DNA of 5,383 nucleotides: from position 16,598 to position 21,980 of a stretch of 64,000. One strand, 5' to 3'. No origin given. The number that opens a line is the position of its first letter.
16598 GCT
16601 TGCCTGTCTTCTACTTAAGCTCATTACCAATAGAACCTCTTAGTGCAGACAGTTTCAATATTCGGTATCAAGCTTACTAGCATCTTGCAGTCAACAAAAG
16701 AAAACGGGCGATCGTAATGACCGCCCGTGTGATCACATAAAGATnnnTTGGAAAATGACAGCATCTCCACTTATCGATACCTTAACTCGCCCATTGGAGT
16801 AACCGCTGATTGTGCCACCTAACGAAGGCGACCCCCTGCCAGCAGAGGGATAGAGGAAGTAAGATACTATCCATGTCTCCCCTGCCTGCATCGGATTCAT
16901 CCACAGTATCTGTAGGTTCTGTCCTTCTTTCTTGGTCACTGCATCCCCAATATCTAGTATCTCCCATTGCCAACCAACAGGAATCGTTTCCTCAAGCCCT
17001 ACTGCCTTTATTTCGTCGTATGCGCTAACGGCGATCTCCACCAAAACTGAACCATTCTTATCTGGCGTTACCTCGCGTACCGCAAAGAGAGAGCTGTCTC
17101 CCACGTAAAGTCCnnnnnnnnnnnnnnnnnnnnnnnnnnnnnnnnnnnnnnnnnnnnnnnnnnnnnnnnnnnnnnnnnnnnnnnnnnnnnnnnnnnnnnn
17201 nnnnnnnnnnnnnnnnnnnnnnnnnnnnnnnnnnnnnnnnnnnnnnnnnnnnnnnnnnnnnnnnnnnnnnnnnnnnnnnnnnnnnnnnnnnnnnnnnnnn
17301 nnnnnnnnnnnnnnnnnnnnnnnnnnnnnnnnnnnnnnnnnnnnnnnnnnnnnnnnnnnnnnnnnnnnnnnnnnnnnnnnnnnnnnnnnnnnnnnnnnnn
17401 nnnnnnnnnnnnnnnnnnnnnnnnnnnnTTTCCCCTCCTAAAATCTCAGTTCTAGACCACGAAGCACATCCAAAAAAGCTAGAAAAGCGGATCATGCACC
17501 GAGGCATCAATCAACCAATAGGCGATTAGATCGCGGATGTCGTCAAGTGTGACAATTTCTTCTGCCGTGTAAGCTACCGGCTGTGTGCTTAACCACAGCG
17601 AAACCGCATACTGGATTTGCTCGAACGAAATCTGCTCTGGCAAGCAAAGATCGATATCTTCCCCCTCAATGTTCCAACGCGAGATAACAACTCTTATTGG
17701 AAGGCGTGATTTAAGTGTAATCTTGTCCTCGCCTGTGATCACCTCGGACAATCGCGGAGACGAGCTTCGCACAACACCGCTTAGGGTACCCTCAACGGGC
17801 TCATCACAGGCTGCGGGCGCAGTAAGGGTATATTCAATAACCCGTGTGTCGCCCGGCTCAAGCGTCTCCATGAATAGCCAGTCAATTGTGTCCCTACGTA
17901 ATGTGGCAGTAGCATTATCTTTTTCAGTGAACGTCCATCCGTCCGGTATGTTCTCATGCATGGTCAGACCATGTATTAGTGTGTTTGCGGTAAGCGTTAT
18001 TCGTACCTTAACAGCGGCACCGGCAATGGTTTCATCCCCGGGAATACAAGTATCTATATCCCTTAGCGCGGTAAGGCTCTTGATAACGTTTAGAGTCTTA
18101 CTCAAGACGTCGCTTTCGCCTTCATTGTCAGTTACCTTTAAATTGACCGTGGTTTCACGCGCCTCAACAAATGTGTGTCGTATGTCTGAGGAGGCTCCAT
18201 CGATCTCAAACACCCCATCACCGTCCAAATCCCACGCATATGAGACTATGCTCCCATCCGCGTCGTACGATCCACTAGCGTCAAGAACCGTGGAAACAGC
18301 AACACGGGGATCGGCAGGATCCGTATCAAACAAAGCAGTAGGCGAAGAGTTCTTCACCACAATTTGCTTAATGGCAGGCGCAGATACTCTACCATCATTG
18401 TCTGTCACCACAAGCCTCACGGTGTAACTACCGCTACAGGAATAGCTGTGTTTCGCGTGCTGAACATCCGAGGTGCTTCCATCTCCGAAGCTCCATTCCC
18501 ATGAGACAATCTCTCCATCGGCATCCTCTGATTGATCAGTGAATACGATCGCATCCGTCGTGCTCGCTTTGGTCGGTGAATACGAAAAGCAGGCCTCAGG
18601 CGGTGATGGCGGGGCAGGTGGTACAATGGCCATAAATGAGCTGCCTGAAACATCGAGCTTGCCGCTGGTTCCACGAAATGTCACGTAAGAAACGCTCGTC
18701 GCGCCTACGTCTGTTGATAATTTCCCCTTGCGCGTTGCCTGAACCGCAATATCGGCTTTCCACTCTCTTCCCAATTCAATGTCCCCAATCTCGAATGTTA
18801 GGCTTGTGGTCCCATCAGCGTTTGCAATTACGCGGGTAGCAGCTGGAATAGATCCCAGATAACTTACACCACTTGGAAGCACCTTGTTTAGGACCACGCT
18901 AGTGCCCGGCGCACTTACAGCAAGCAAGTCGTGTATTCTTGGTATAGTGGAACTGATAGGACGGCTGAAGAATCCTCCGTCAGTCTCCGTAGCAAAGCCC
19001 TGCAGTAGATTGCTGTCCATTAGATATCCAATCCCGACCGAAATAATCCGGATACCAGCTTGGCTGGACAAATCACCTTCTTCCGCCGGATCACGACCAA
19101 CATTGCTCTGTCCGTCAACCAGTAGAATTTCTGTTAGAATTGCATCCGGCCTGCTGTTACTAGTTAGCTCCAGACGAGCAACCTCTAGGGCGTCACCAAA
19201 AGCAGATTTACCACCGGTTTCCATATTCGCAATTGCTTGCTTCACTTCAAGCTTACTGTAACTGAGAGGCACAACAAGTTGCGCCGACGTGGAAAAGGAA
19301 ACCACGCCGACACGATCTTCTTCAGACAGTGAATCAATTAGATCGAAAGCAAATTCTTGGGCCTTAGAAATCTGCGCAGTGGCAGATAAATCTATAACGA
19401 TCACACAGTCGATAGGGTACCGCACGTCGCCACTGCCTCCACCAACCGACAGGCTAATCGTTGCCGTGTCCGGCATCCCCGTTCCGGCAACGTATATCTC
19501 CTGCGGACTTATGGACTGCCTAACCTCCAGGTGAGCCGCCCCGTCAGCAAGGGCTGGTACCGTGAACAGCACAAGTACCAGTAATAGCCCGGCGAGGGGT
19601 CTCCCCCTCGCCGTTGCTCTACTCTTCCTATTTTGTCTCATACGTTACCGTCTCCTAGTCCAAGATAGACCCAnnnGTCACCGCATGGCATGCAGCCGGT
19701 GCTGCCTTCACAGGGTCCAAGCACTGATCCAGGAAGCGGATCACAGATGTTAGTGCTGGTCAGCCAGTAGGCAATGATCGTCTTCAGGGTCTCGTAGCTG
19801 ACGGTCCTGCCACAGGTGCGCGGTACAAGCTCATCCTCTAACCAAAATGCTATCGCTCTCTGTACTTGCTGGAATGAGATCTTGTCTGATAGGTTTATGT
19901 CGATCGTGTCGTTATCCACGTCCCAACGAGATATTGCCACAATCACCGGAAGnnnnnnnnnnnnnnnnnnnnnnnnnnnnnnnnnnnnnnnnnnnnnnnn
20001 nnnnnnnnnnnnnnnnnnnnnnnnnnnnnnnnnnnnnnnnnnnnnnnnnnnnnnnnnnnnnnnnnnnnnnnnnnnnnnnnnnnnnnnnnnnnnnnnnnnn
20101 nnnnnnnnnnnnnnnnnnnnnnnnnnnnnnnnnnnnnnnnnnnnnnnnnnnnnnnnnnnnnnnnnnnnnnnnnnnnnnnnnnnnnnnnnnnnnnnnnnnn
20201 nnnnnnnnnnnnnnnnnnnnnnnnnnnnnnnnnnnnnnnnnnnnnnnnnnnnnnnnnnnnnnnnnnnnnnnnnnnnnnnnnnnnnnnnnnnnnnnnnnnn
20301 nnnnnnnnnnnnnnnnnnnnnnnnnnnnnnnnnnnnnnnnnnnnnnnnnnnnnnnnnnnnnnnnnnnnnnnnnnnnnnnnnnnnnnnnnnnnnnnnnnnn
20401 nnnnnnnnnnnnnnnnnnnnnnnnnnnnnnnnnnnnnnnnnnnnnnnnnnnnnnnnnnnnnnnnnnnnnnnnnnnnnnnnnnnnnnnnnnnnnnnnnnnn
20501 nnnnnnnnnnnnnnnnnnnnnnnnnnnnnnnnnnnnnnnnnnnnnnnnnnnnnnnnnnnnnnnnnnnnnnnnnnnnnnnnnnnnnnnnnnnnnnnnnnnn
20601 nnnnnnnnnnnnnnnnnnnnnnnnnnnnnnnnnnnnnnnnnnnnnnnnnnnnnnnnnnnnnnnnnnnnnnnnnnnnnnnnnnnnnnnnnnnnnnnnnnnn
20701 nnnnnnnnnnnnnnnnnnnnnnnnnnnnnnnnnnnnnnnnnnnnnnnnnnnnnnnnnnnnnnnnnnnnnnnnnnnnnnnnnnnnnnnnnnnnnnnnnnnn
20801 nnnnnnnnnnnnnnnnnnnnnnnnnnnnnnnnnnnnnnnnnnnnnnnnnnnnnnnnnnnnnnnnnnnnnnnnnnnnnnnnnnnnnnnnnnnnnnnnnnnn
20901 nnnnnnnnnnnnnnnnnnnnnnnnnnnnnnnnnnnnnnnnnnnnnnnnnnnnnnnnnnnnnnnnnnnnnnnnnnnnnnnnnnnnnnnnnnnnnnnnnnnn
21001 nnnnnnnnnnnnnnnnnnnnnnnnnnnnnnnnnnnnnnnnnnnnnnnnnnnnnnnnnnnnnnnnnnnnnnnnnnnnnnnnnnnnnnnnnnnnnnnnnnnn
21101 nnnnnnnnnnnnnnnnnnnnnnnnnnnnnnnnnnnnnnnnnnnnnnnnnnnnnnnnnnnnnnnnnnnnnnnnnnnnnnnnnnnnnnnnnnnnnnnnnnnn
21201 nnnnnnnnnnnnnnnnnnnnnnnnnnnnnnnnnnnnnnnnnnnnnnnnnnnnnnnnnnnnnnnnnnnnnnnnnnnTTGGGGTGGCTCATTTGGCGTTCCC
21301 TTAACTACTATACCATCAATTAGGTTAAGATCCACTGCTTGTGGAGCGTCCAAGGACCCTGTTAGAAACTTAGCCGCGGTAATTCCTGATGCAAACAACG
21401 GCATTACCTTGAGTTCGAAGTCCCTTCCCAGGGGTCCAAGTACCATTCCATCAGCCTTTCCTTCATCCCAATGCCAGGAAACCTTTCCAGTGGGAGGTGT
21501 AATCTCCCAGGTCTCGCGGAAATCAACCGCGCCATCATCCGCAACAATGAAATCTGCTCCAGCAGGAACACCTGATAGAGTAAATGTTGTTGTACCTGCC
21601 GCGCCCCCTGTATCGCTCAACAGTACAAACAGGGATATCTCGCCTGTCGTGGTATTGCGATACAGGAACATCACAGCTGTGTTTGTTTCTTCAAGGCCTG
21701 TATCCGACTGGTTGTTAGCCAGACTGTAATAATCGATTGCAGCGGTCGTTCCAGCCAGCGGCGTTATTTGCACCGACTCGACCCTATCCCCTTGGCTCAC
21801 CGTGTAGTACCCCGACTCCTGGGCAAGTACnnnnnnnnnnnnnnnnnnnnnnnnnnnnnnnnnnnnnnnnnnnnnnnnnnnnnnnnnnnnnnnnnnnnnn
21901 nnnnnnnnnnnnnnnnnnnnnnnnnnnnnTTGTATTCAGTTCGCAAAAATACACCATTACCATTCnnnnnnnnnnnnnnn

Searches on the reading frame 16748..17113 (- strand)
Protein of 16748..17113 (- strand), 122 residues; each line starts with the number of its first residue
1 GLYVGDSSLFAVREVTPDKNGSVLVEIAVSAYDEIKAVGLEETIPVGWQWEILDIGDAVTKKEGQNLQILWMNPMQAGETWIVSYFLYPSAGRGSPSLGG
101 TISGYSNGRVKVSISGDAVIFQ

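Call 8: search_protein_families(library=pfam, proteins=[window:16748-17113:-], max_evalue=10)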
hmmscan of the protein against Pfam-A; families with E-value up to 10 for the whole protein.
seq(122 aa): 1 family
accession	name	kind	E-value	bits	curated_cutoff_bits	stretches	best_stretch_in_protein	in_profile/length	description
PF19944.4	DUF6406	-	0.094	13.4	26.9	1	10-58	20-71/84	Family of unknown function (DUF6406)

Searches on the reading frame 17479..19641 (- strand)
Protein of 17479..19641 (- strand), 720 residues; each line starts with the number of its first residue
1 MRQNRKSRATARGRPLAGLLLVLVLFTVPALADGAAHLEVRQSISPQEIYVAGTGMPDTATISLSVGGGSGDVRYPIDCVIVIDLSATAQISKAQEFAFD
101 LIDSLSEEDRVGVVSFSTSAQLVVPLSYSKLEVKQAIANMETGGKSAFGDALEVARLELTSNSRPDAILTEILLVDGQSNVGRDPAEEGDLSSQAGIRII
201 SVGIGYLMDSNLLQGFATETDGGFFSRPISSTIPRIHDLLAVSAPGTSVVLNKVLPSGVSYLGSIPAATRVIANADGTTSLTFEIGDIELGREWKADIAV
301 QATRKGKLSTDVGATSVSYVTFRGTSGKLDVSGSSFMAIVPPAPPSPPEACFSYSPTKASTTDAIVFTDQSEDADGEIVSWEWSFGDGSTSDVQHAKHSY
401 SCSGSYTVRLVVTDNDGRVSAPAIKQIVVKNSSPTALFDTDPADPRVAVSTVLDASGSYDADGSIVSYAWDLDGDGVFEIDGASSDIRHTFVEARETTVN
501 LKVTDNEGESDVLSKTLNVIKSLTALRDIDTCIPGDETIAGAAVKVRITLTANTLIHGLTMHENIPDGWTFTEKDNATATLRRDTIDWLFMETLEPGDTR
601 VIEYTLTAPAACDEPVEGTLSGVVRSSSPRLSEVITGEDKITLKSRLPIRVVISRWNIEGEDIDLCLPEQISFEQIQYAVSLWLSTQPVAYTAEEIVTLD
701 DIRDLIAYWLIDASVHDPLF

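Call 3: search_protein_families(library=pfam, proteins=[window:17479-19641:-], max_evalue=0.1)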
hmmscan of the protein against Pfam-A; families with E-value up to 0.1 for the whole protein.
window:17479-19641:- (720 aa): 7 families
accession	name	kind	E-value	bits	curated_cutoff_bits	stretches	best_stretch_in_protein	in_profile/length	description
PF18911.6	PKD_4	-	1.3e-27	96.1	27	2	348-423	4-79/85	PKD domain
PF00801.26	PKD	-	4.8e-21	75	23.5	2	355-421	7-74/80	PKD domain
PF00092.34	VWA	-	2.5e-18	67.3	23.8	1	78-225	1-159/174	von Willebrand factor type A domain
PF13519.12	VWA_2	-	3.6e-11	44.1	27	1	80-163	2-93/107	von Willebrand factor type A domain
PF22352.2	K319L-like_PKD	-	2.8e-10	40.5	27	2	450-512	13-77/84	K319L-like, PKD domain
PF13768.12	VWA_3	-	5.2e-06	27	27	1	78-222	2-151/155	von Willebrand factor type A domain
PF21027.3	Sde0182_C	-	0.077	14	27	0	452-470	3-21/83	Cellulose-binding protein Sde0182, C-terminal domain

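Call 4: search_protein_families(library=ncbifam, proteins=[window:17479-19641:-], max_evalue=0.1)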
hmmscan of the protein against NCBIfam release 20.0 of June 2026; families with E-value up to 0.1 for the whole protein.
window:17479-19641:- (720 aa): 11 families
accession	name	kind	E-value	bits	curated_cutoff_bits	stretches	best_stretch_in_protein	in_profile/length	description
NF047508.1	VWA_BatA_Lepto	exception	1.1e-10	41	380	1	107-226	128-255/315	VWA domain-containing protein BatA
TIGR02442.1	Cob-chelat-sub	hypoth_equivalog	1.2e-07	30.6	779.45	1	82-185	478-588/641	putative cobaltochelatase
NF038112.1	myxo_dep_M36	subfamily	6.1e-07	27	1500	1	359-525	1392-1569/1604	myxosortase-dependent M36 family metallopeptidase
TIGR00864.1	PCC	subfamily_domain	1.2e-05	22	1861.4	2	379-414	1087-1123/2700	polycystin cation channel protein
TIGR03436.1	acidobact_VWFA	subfamily_domain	7.3e-05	22.4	81.25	1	73-148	64-136/324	VWA domain-containing protein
NF009943.0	PRK13406.1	equivalog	0.00063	18.4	571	1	105-188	434-518/585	magnesium chelatase subunit D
NF058578.1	CPR_pilus_PamR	equivalog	0.0015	17.4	300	1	394-420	204-230/297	pilus system RbmA-like protein PamR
TIGR02031.1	BchD-ChlD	equivalog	0.0027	16.5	499.55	1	103-186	454-539/608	magnesium chelatase ATPase subunit D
NF010238.0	PRK13685.1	subfamily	0.0089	15.1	432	1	90-155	118-183/335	hypothetical protein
NF047585.2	LIC10012_fam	equivalog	0.039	12.5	400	1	79-175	165-265/513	LIC10012 family protein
NF041112.1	chap_CsgH_alph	subfamily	0.053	13.6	35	0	386-421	53-88/91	curli-like amyloid fiber formation chaperone CsgH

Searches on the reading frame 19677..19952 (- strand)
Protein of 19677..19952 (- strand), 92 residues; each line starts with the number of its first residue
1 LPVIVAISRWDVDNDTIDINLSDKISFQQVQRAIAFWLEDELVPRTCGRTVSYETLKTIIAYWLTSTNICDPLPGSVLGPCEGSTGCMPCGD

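Call 8: search_protein_families(library=pfam, proteins=[window:19677-19952:-], max_evalue=10)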
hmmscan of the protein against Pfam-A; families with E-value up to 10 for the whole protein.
seq(92 aa): 0 families

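Call 55: search_protein_families(library=ncbifam, proteins=[window:19677-19952:-], max_evalue=10)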
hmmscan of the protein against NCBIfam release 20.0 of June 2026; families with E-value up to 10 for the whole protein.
seq(92 aa): 0 families

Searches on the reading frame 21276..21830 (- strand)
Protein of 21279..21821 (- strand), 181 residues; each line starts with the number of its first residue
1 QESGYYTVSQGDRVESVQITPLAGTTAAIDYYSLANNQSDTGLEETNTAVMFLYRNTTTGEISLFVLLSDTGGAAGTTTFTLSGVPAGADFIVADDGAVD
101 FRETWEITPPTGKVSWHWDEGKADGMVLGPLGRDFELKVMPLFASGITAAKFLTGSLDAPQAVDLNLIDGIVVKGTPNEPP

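Call 8: search_protein_families(library=pfam, proteins=[window:21279-21821:-], max_evalue=10)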
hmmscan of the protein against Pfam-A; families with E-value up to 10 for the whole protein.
seq(181 aa): 0 families

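Call 58: find_homologous_proteins(query=A4, max_evalue=0.01)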
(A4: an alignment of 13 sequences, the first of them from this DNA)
Query A4 (13 sequences) (185 aa, profile of the alignment): 16 proteins with E <= 0.01 among 8000 candidates.
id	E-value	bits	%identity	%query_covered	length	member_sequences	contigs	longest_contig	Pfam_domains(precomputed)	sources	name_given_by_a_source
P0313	9.4e-90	317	57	99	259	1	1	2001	PF00801.27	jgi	-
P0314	5.2e-89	314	72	99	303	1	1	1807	PF00801.27,PF18911.7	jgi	-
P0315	6.4e-88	311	56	99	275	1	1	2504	PF00801.27,PF18911.7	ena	-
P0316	1.8e-73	264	55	83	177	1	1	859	-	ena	-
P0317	1.0e-68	248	55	89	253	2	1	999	PF00801.27,PF18911.7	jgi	-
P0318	3.8e-52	194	44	95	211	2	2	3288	-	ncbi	ncbi:MAG: hypothetical protein V3T91_02035, partial [Candidatus Bipolaricaulota bacterium]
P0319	2.9e-47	178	100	61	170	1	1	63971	-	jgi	-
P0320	9.9e-43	164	68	55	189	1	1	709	PF00801.27,PF18911.7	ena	-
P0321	2.0e-42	163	59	63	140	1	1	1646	-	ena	-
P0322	1.0e-34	138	57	48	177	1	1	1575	PF00801.27,PF18911.7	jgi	-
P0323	7.5e-27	112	32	86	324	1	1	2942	-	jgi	jgi:hypothetical protein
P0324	4.0e-22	97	49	42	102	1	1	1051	-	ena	-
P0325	1.1e-21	95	33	86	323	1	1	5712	-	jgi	jgi:hypothetical protein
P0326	1.5e-17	82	67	30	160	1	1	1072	PF00801.27,PF18911.7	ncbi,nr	ncbi:PKD domain-containing protein, partial [Candidatus Bipolaricaulota bacterium]|nr:PKD domain-con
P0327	2.3e-10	58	33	45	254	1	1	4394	-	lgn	-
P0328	1.4e-9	56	30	71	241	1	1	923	PF13948.12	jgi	jgi:cysteine-rich repeat protein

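Call 59: search_protein_families(library=pfam, proteins=[P0323, P0325, P0327, P0328], max_evalue=0.1)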
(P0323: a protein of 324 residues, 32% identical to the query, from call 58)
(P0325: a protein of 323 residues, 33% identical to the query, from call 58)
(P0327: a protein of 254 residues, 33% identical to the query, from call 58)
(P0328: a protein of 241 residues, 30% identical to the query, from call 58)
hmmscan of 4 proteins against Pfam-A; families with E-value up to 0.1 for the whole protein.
P0323 (324 aa): 0 families

P0325 (323 aa): 0 families

P0327 (254 aa): 0 families

P0328 (241 aa): 1 family
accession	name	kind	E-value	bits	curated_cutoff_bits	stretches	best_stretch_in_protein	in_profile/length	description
PF13948.11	DUF4215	-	6e-08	33.3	27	1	205-237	16-46/47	Domain of unknown function (DUF4215)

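Call 79: find_encoding_contigs(protein=P0325, flank=6000, max_places=2)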
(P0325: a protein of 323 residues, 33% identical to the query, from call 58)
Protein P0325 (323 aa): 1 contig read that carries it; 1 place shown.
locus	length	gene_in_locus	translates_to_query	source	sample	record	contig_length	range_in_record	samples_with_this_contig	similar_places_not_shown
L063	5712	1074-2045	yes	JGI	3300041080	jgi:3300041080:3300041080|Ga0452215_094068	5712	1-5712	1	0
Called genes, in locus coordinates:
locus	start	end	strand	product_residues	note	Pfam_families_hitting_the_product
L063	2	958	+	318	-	?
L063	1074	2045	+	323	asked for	-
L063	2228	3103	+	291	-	-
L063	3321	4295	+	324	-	-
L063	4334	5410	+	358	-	-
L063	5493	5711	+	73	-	?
